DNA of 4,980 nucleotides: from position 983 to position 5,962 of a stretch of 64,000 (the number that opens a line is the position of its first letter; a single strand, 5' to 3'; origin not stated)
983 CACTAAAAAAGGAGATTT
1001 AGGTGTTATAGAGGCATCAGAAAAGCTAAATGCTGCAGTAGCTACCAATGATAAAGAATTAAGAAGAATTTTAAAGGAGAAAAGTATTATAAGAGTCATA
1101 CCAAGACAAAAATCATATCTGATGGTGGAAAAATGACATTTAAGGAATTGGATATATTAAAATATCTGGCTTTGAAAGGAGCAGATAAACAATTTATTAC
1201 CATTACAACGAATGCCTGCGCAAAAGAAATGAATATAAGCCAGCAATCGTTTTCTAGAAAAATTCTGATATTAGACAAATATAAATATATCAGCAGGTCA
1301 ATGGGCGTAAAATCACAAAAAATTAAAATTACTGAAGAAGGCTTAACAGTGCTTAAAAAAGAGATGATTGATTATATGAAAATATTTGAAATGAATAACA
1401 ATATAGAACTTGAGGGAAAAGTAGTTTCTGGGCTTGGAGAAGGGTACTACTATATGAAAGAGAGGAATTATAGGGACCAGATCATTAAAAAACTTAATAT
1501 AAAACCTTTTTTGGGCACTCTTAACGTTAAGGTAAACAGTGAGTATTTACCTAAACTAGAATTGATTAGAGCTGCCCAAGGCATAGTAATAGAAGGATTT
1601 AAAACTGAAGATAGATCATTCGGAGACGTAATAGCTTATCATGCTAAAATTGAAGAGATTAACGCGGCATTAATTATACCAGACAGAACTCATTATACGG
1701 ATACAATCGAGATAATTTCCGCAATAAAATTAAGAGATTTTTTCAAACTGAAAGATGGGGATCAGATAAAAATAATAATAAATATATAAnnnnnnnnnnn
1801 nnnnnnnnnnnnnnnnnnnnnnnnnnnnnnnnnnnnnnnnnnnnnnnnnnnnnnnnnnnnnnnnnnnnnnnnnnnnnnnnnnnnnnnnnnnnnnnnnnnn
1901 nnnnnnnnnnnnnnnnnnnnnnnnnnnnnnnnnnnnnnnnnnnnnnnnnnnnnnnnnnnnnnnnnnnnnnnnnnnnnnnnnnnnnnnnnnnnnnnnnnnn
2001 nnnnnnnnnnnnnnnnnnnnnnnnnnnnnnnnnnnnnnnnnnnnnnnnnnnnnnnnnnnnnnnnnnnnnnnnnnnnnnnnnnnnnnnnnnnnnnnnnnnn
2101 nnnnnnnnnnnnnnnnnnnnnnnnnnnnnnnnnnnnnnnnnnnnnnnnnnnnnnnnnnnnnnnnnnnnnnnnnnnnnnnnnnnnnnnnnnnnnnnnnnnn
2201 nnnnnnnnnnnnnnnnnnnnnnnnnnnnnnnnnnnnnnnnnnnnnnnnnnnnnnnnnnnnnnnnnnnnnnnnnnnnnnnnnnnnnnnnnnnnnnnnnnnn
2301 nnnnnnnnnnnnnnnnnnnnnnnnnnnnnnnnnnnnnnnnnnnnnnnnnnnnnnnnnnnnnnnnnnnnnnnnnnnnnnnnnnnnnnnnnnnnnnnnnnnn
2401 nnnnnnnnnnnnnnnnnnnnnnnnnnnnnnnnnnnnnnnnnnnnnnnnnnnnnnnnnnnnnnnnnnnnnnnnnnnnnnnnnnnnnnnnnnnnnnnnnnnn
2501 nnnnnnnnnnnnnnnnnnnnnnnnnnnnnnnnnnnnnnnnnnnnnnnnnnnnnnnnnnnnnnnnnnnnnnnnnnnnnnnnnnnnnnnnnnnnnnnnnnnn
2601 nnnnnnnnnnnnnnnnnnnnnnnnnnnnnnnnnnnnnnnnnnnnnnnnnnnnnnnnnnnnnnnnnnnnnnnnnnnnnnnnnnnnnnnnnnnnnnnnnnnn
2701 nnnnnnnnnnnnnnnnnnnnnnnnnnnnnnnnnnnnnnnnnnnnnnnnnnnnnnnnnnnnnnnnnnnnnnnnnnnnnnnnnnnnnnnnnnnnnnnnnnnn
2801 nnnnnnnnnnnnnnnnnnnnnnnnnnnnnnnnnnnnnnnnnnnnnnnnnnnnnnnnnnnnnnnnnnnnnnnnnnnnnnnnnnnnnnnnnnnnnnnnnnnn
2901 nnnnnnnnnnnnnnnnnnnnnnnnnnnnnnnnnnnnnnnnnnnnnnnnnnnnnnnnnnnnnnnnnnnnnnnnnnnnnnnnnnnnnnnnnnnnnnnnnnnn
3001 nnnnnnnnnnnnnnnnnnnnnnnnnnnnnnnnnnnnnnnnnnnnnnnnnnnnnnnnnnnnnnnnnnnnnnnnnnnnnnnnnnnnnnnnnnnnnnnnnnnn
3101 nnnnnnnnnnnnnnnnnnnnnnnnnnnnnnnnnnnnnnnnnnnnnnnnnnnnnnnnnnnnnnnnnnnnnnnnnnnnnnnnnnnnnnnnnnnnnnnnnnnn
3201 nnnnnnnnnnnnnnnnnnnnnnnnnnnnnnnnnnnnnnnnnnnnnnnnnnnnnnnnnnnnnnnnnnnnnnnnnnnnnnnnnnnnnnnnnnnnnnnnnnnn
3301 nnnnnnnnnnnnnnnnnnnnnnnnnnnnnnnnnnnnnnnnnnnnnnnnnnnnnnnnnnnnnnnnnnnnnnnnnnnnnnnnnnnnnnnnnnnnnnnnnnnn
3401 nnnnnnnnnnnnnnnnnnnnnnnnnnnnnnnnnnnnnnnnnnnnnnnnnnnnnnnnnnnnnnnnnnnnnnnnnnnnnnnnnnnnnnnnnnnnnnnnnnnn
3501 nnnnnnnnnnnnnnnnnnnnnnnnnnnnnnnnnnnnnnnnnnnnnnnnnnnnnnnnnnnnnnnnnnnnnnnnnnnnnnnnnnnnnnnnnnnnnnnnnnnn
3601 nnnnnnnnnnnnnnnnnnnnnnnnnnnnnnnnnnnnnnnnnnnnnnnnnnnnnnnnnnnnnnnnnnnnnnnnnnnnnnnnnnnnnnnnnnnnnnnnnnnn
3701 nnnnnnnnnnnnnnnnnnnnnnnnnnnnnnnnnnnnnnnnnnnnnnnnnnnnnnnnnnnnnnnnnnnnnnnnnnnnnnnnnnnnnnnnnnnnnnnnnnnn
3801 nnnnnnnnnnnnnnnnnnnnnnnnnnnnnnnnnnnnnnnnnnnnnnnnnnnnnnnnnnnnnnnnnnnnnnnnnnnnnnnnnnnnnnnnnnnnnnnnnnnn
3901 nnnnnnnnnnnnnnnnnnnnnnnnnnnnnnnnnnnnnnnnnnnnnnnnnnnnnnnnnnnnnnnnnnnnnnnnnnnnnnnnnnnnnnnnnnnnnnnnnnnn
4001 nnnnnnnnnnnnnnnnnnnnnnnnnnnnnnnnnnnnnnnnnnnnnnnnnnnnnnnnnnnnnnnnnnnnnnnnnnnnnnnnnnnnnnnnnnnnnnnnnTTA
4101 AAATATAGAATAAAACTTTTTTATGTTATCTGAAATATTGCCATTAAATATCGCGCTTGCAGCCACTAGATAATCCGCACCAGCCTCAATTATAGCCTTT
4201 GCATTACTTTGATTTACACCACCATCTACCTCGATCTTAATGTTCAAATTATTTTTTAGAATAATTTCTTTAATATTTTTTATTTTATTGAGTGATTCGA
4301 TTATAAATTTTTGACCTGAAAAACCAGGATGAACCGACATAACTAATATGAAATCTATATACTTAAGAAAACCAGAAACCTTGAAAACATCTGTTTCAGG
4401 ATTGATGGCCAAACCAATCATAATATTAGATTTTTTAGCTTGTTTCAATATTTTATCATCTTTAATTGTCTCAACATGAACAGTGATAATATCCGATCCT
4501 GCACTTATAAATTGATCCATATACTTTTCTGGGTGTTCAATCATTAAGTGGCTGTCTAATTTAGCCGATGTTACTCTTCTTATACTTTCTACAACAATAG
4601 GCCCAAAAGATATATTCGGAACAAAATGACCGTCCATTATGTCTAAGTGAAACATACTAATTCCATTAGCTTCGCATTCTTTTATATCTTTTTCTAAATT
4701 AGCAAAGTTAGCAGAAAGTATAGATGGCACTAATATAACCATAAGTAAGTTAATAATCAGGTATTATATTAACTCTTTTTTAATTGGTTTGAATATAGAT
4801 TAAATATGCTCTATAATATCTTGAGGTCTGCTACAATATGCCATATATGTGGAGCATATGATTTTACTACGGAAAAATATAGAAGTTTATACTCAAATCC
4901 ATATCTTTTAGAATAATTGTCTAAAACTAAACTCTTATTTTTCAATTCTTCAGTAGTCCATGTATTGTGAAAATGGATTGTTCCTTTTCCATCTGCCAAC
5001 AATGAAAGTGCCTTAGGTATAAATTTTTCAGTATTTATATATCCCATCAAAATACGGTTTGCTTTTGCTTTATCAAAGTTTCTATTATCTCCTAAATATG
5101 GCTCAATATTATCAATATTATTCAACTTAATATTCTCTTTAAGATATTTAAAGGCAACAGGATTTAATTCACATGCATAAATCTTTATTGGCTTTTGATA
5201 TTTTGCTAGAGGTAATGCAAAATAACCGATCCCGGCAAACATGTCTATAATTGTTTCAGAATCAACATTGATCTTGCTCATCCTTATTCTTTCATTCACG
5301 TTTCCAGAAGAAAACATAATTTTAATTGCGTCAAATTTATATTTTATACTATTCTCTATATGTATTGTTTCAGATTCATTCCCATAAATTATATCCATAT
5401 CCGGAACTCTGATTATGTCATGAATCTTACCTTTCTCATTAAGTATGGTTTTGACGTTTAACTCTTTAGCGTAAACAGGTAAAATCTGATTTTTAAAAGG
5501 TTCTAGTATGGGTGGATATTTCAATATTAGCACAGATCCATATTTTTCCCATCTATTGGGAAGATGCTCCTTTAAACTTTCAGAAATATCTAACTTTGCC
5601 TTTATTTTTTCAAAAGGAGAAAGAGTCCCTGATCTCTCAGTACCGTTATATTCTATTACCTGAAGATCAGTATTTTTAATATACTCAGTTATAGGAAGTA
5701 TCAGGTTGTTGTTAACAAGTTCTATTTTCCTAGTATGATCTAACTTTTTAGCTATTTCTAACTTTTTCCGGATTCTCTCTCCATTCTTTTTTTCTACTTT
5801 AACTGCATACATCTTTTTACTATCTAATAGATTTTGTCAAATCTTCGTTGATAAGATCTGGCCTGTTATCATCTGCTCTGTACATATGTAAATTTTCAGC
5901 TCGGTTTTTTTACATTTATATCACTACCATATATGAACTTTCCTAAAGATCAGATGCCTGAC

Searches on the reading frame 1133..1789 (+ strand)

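Call 75: search_protein_families(library=pfam, proteins=[window:1133-1789:+], max_evalue=0.001)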
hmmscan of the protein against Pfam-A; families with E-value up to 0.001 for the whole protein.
window:1133-1789:+ (218 aa): 1 family
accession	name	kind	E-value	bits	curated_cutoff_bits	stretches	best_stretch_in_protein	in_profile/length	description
PF01982.22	CTP-dep_RFKase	-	5e-40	136.7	25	1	97-215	1-120/121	Domain of unknown function DUF120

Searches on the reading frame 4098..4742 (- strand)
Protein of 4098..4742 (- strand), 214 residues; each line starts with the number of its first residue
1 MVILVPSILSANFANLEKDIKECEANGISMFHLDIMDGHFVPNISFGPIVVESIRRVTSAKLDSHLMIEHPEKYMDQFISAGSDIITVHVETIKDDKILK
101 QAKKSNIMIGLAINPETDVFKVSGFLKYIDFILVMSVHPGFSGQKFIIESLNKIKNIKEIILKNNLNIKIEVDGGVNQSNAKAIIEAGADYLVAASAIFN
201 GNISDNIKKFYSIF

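Call 75: search_protein_families(library=pfam, proteins=[window:4098-4742:-], max_evalue=0.001)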
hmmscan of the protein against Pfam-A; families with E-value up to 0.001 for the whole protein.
window:4098-4742:- (214 aa): 2 families
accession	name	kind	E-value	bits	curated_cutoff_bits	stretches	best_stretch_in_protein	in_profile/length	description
PF00834.25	Ribul_P_3_epim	-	2.8e-69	232.9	21.1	1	4-199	2-198/198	Ribulose-phosphate 3 epimerase family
PF02581.23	TMP-TENI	-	0.00014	21.7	27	1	84-198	72-180/180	Thiamine monophosphate synthase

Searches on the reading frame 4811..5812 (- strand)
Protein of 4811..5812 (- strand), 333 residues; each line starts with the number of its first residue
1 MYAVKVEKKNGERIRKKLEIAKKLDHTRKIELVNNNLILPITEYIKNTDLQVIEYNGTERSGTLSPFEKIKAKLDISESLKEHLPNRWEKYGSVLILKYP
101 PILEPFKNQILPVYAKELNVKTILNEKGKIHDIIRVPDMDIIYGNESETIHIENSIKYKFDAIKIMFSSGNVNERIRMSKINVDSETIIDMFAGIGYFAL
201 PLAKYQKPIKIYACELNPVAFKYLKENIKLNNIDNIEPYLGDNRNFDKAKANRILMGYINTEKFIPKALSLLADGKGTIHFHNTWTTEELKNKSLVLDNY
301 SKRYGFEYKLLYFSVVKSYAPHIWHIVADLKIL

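Call 75: search_protein_families(library=pfam, proteins=[window:4811-5812:-], max_evalue=0.001)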
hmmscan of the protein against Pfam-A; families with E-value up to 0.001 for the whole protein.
window:4811-5812:- (333 aa): 6 families
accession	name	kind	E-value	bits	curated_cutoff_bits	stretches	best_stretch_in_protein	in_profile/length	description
PF02475.24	TRM5-TYW2_MTfase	-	7.7e-48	163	28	1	149-291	1-144/164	TRM5/TYW2 methyltransferase domain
PF25133.1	TYW2_N_2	-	1.1e-16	61.1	27.7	1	75-146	8-78/79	TYW2 N-terminal domain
PF18093.7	Trm5_N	-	1.4e-10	41.2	22.7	1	3-47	1-45/47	tRNA methyltransferase 5 N-terminal domain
PF05175.20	MTS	-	5.3e-06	26.6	23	1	176-255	22-103/170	Methyltransferase small domain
PF05958.17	tRNA_U5-meth_tr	-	0.00066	19.2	23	1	167-237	181-252/357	tRNA (Uracil-5-)-methyltransferase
PF13847.12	Methyltransf_31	-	0.00069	19.8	27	0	184-276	3-105/145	Methyltransferase domain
